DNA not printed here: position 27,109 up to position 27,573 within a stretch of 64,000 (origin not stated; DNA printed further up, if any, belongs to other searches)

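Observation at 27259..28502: Island-encoded RNase III translationally coupled to a 54-aa Asn/Gln-rich repeat peptide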

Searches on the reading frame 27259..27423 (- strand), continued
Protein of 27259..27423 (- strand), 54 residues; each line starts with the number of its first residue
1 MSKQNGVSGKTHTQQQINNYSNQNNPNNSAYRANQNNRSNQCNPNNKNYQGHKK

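Call 54: list_cluster_members(proteins=[P0137, P0145, P0146, P0174, P0183, P0206, P0056, P0086, P0011])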
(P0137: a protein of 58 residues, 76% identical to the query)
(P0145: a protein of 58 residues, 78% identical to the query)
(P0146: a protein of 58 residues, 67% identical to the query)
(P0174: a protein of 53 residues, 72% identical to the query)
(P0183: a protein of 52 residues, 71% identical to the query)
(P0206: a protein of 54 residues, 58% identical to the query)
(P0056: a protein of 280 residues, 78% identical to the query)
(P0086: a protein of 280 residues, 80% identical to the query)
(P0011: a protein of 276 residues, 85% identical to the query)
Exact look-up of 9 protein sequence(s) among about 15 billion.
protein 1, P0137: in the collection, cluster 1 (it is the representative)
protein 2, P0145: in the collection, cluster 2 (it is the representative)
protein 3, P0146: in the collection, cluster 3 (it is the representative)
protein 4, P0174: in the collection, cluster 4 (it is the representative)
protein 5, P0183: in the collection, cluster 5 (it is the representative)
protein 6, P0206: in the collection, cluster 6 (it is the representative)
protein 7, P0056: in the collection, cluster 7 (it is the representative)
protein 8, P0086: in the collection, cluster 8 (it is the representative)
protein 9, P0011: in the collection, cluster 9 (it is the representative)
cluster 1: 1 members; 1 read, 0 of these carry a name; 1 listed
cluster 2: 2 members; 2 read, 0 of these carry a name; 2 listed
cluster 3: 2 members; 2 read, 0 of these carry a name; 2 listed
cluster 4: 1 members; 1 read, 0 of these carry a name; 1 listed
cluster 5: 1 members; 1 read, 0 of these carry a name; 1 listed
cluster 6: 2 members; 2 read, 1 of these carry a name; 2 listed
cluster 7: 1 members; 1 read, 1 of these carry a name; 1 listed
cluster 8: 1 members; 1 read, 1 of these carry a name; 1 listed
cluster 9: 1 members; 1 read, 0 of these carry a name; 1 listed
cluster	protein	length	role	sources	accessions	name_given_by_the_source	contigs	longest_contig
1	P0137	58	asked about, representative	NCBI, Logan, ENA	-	-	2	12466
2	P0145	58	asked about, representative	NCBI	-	-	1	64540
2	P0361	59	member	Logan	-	-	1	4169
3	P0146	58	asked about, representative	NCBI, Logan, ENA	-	-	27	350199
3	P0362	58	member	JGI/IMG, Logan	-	-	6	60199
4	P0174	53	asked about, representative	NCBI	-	-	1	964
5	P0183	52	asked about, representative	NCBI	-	-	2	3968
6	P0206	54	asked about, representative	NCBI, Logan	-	-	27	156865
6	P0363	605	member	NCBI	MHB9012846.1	MAG: carbamoyltransferase family protein [Ignavibacteriaceae bacterium]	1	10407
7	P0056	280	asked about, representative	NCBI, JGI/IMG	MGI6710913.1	MAG: ribonuclease III domain-containing protein [Bacilli bacterium] | ribonuclease-3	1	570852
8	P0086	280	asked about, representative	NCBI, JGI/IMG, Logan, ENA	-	ribonuclease III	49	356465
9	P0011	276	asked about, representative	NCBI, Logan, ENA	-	-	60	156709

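Call 56: predict_structure(alignment_id=A4)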
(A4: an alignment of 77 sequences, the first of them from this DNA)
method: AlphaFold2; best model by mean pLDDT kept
length: 54 residues; sequences in the alignment: 77
mean_pLDDT: 75.1   pTM: 0.45
mean pLDDT of the five models: 75.1, 67.8, 61.0, 60.2, 59.6
residues with pLDDT >= 90: 1; 70-90: 42; 50-70: 8; < 50: 3
segments of 3 or more residues with pLDDT < 50: 1-3
pLDDT, mean of each block of 10 residues (from residue 1): 63 87 81 75 75 63
secondary structure, 60 per line:
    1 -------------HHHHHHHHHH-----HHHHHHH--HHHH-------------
elements in order: H14-23 H29-35 H38-41

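Call 58: search_solved_structures(query=A4, max_evalue=10, show_alignments=2)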
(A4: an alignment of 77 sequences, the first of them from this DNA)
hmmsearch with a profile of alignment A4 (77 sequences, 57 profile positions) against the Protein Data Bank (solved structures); distinct sequences matched with E-value up to 10: 0.

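Call 60: search_protein_families(library=padloc, alignment_id=A5, max_evalue=0.001)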
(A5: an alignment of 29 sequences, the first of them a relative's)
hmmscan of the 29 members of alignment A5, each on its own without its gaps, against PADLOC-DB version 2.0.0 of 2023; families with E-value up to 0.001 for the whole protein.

A. member 1, L033:5315-5998:+ (227 aa): 3 families
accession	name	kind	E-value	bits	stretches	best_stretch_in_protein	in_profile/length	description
PDLC03509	REase_II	-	0.00064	17.1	1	151-212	278-339/370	Type II restriction enzyme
PDLC00774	Cyclase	-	0.00082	16.7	0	30-191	34-185/316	oligonucleotide-cyclase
PDLC00795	Cyclase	-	0.00098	16.3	0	29-174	34-167/340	oligonucleotide-cyclase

B. families by the number of members that match (of 29 scanned): 249 families (the first 25 are shown)
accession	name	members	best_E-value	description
PDLC02926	HTH_VI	5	3e-13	-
PDLC04775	PDC-M69A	4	4.4e-09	-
PDLC03951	RmrA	4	1.7e-08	-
PDLC03954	RmrA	3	5.7e-09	-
PDLC04142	capH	3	1.7e-07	capH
PDLC03949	RmrA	3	2.3e-07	-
PDLC03948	RmrA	3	2.5e-06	-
PDLC03073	Specificity_I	2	1.1e-91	Type I specificity subunit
PDLC03105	Specificity_I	2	2.6e-91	Type I specificity subunit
PDLC03072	Specificity_I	2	4.7e-80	Type I specificity subunit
PDLC03160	Specificity_I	2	8.9e-78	Type I specificity subunit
PDLC03090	Specificity_I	2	9.7e-73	Type I specificity subunit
PDLC03191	Specificity_I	2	8.3e-64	Type I specificity subunit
PDLC03174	Specificity_I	2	4.1e-61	Type I specificity subunit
PDLC03087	Specificity_I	2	6.9e-48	Type I specificity subunit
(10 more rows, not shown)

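Call 61: fold_search(model_id=the predicted structure, library=pdb)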
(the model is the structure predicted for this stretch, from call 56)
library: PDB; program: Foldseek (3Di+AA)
matches with E <= 10: 0; with E <= 0.001: 0
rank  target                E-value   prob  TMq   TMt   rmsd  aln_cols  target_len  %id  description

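Call 64: find_related_loci(query=A4, collection=viral_contigs, flank=5000)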
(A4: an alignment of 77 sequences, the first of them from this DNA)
Query A4 (54 aa) in viral_contigs; peptide patterns used: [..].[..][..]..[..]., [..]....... (x = any residue, [..] = any of these).
173 stretches matched a pattern; 70 encode a relative of the query (tblastn E <= 1e-3); 70 distinct loci.
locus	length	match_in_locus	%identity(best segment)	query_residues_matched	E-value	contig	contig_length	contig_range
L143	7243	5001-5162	93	1-54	1e-19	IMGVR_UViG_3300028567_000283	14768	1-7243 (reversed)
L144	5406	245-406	91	1-54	1e-19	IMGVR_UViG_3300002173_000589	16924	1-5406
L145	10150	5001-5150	66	1-50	3e-18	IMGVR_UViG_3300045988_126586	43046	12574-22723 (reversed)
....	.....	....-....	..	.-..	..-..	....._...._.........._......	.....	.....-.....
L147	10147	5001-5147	67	1-49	3e-18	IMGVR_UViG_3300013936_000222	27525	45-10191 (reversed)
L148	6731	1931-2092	89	1-54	3e-18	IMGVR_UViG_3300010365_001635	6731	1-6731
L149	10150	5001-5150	66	1-50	3e-18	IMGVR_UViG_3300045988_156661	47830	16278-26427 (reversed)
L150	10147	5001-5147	67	1-49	4e-18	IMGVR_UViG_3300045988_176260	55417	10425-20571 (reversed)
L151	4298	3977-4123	69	1-49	3e-18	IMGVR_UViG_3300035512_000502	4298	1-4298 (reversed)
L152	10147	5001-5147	67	1-49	7e-18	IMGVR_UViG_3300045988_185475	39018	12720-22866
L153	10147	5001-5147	67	1-49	7e-18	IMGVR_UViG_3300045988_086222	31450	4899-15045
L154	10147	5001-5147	67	1-49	7e-18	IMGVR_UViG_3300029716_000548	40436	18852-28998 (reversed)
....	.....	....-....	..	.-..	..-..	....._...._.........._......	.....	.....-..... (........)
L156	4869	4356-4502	67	1-49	2e-17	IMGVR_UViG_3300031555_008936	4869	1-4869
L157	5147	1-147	65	1-49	2e-17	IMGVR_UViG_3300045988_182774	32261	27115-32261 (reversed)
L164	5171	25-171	57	1-49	2e-14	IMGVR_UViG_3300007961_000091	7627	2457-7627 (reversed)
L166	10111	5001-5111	70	1-37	5e-14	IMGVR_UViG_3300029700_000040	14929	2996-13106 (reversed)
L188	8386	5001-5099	61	1-33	1e-10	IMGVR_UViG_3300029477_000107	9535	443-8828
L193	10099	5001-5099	61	1-33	1e-10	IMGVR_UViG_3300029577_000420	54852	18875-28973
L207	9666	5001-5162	54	1-54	3e-9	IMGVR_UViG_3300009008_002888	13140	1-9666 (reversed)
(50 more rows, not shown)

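Call 68: search_protein_families(library=phrogs, proteins=[L145:3033-4619:+, L145:5254-6570:+, L166:5556-8747:+, L166:4261-4635:+, L166:3653-4249:+, L188:3879-4814:+, L164:316-3324:+, L193:3166-4791:-, L207:3748-5001:+, L207:5239-6579:+], max_evalue=0.00001)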
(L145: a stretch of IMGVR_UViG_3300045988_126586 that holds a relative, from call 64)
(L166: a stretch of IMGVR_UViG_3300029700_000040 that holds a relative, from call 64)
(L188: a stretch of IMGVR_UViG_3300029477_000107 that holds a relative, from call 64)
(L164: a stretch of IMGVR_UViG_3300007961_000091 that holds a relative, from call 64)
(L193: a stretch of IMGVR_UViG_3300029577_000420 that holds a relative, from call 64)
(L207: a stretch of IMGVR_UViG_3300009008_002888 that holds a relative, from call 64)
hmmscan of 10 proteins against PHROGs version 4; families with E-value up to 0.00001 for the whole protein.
L145:3033-4619:+ (528 aa): 7 families
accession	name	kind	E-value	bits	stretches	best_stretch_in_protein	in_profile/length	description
phrog_9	-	head and packaging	2.4e-189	633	1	15-522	180-676/812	terminase large subunit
phrog_2699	-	head and packaging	7.5e-111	371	1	217-523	2-311/315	terminase large subunit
phrog_7331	-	head and packaging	9.6e-31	106.7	1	421-521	4-104/113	terminase large subunit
phrog_4914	-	head and packaging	1.4e-29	104.3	1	15-167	51-211/213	terminase large subunit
phrog_10517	-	head and packaging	2.3e-17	64.2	1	14-118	77-181/207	terminase large subunit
phrog_37124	-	unknown function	4.2e-16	60.1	1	327-442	1-127/143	-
phrog_2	-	head and packaging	2e-14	54.3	1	37-513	261-596/807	terminase large subunit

L145:5254-6570:+ (438 aa): 27 families (the best 25 are shown)
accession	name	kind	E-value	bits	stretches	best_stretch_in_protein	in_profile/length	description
phrog_498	-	other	3.2e-160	535.7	1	1-433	33-434/633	DNA methyltransferase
phrog_620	-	DNA, RNA and nucleotide metabolism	2e-50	172.9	1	1-159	7-149/217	ParB-like partition protein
phrog_67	-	other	1.4e-44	154.3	1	163-424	118-349/743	DNA methyltransferase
phrog_9353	-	unknown function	1.7e-39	137.1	1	2-161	13-166/245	-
phrog_8071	-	DNA, RNA and nucleotide metabolism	3.5e-31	109.8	1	1-209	5-212/389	ParB-like partition protein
phrog_23085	-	unknown function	7.9e-29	101.1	1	350-436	35-125/138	-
phrog_3008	-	other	2.9e-23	83.4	1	350-421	143-214/244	DNA methyltransferase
phrog_723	-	DNA, RNA and nucleotide metabolism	2.5e-22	80.8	1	2-152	12-162/223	ParB-like partition protein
phrog_15396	-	DNA, RNA and nucleotide metabolism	4.1e-17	63.8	1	31-148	29-148/258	ParB-like partition nuclease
phrog_940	-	DNA, RNA and nucleotide metabolism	4.3e-17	63.4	1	1-143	4-143/388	nuclease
phrog_5475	-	unknown function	9e-14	52.1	1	7-101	7-94/458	-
phrog_18293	-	other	1e-12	49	1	330-420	19-109/119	methyltransferase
phrog_23148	-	unknown function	1.5e-11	45.6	1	352-425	80-153/165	-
phrog_18056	-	DNA, RNA and nucleotide metabolism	2.3e-11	44.3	1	1-91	1-87/387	ParB-like partition nuclease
phrog_930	-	DNA, RNA and nucleotide metabolism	5.5e-11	43.8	1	2-146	6-146/223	ParB-like partition protein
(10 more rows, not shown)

L166:5556-8747:+ (1063 aa): 57 families (the best 25 are shown)
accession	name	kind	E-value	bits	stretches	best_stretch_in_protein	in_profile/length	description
phrog_1272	-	tail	5.8e-206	688.2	1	2-1004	70-1124/1606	tail length tape measure protein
phrog_4704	-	tail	2.5e-155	519.7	1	1-540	2-578/625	tail length tape measure protein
phrog_58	-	tail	1.4e-154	518.5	1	2-989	169-991/1544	tail length tape measure protein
phrog_1533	-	tail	3.3e-148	496.6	2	97-584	177-673/1688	tail length tape measure protein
phrog_991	-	tail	1.4e-146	491.4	4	5-699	62-825/1966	tail length tape measure protein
phrog_1293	-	tail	2.3e-94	318.3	1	7-583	6-630/1424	tail length tape measure protein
phrog_28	-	tail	5e-92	311.2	1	63-648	136-706/1228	tail length tape measure protein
phrog_5493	-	tail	1.4e-89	302.8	3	131-560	33-465/1102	tail length tape measure protein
phrog_9696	-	tail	7.5e-84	283.4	1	120-563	30-425/1415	tail length tape measure protein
phrog_167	-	tail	7.9e-76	256.8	1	96-929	211-1004/1555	tail length tape measure protein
phrog_17020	-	unknown function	2.2e-75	255.1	4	765-998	31-287/353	-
phrog_19074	-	unknown function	3.8e-73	248.1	1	110-480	100-456/1384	-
phrog_5218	-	unknown function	3e-65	222.2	1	21-592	76-672/1599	-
phrog_15002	-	unknown function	2e-50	172.4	1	4-158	2-156/183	-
phrog_16692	-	unknown function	5.6e-50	171.7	1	68-511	76-523/1107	-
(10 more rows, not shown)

L166:4261-4635:+ (124 aa): 1 family
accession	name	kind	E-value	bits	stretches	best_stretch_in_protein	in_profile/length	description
phrog_709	-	unknown function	1.6e-40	139.4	1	3-121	2-128/133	-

L166:3653-4249:+ (198 aa): 1 family
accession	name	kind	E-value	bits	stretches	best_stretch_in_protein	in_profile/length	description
phrog_88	-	tail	3.7e-56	191.6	1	2-197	20-216/291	major tail protein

L188:3879-4814:+ (311 aa): 0 families

L164:316-3324:+ (1002 aa): 56 families (the best 25 are shown)
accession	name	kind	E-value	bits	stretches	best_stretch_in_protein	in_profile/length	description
phrog_1272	-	tail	5.8e-215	718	2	1-421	71-520/1606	tail length tape measure protein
phrog_58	-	tail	1.2e-175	588.3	1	1-925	170-1001/1544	tail length tape measure protein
phrog_1533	-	tail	4.1e-149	499.6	3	95-419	177-512/1688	tail length tape measure protein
phrog_991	-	tail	1.7e-140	471.2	2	1-758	60-824/1966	tail length tape measure protein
phrog_4704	-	tail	9.3e-136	455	2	1-418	4-471/625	tail length tape measure protein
phrog_19074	-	unknown function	7.1e-116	389.7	2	23-421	21-410/1384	-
phrog_28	-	tail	4e-97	328.1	1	60-646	135-701/1228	tail length tape measure protein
phrog_167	-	tail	2.5e-94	318.2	1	94-884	211-1026/1555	tail length tape measure protein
phrog_1293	-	tail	2.6e-88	298.2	1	2-602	3-633/1424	tail length tape measure protein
phrog_5218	-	unknown function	2.5e-86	292.1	1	19-586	76-660/1599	-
phrog_5493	-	tail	9.6e-85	286.7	2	129-558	33-447/1102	tail length tape measure protein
phrog_16692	-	unknown function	3e-75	255.4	1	70-418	80-446/1107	-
phrog_9696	-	tail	2.6e-68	231.9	1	119-576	31-422/1415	tail length tape measure protein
phrog_17020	-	unknown function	2.6e-56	192.3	1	675-938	25-288/353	-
phrog_15002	-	unknown function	2.4e-51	175.4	1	1-149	1-149/183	-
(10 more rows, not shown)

L193:3166-4791:- (541 aa): 7 families
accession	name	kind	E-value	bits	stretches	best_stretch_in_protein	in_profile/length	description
phrog_9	-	head and packaging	7.3e-195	651.2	1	24-533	178-676/812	terminase large subunit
phrog_2699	-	head and packaging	1.4e-115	386.5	1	229-535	2-310/315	terminase large subunit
phrog_7331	-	head and packaging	1.1e-36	125.9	1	433-536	4-107/113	terminase large subunit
phrog_4914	-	head and packaging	1.9e-29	103.8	1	23-179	47-211/213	terminase large subunit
phrog_37124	-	unknown function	4.1e-21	76.3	1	339-454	1-127/143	-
phrog_10517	-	head and packaging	2.3e-15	57.7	1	11-136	62-187/207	terminase large subunit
phrog_7622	-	head and packaging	7.4e-06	26.7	0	59-201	60-204/224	terminase large subunit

L207:3748-5001:+ (417 aa): 9 families
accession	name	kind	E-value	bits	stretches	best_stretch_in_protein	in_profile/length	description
phrog_3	-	transcription regulation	2e-14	55.2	1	9-238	83-302/430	transcriptional repressor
phrog_8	-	transcription regulation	7.5e-13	49.6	1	9-126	71-150/346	transcriptional regulator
phrog_4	-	transcription regulation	1.9e-12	47.9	1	11-83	129-201/400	transcriptional repressor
phrog_2328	-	transcription regulation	1.1e-10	42.4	1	10-77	11-78/128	transcriptional repressor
phrog_2967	-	transcription regulation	1.1e-09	39.2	1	10-86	6-78/225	transcriptional regulator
phrog_4583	-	transcription regulation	5.6e-09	36.9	1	12-80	8-76/81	transcriptional repressor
phrog_1373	-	transcription regulation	1.3e-08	36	1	15-85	64-135/166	transcriptional regulator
phrog_2439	-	transcription regulation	1.6e-07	31.5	1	10-77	3-70/367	transcriptional regulator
phrog_1468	-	transcription regulation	7.1e-06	26.6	0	13-51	6-44/67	transcriptional repressor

L207:5239-6579:+ (446 aa): 2 families
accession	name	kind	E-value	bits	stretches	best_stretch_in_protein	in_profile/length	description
phrog_95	-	integration and excision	2.8e-100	337.8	1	3-367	90-444/651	integrase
phrog_125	-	DNA, RNA and nucleotide metabolism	1.6e-47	163.2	1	2-281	21-252/254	DNA invertase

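Call 81: find_homologous_proteins(query=A6, max_evalue=0.01)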
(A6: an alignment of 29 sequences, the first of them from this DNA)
Query A6 (29 sequences) (54 aa, profile of the alignment): 2662 proteins with E <= 0.01 among 3631 candidates; the best 120 are listed.
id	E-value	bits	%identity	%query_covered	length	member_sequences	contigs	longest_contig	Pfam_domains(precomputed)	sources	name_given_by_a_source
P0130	4.1e-27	112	58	98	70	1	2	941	-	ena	-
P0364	6.9e-26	108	67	91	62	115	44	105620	-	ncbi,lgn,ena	-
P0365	9.6e-26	108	65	91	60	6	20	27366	-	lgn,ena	-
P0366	2.2e-25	106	69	91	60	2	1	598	-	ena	-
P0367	2.5e-25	106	65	91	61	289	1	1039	-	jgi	-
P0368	6.8e-25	105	64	91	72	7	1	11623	-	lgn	-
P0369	7.7e-25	105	65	91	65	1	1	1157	-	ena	-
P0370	1.0e-24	104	70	81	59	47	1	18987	-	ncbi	-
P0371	1.2e-24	104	63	91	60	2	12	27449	-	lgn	-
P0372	1.4e-24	104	57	100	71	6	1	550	-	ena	-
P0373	1.7e-24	104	66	91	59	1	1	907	-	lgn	-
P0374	1.8e-24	103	56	100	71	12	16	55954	-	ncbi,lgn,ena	-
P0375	2.7e-24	103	66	91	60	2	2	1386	-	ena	-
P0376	2.7e-24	103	66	91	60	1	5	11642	-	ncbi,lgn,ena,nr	ncbi:MAG: hypothetical protein IKP74_07160 [Clostridia bacterium]|nr:hypothetical protein [Clostridi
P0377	2.9e-24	103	59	100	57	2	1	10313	-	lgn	-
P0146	3.0e-23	100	67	100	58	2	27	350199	-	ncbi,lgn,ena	-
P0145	2.8e-22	96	78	91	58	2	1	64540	-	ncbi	-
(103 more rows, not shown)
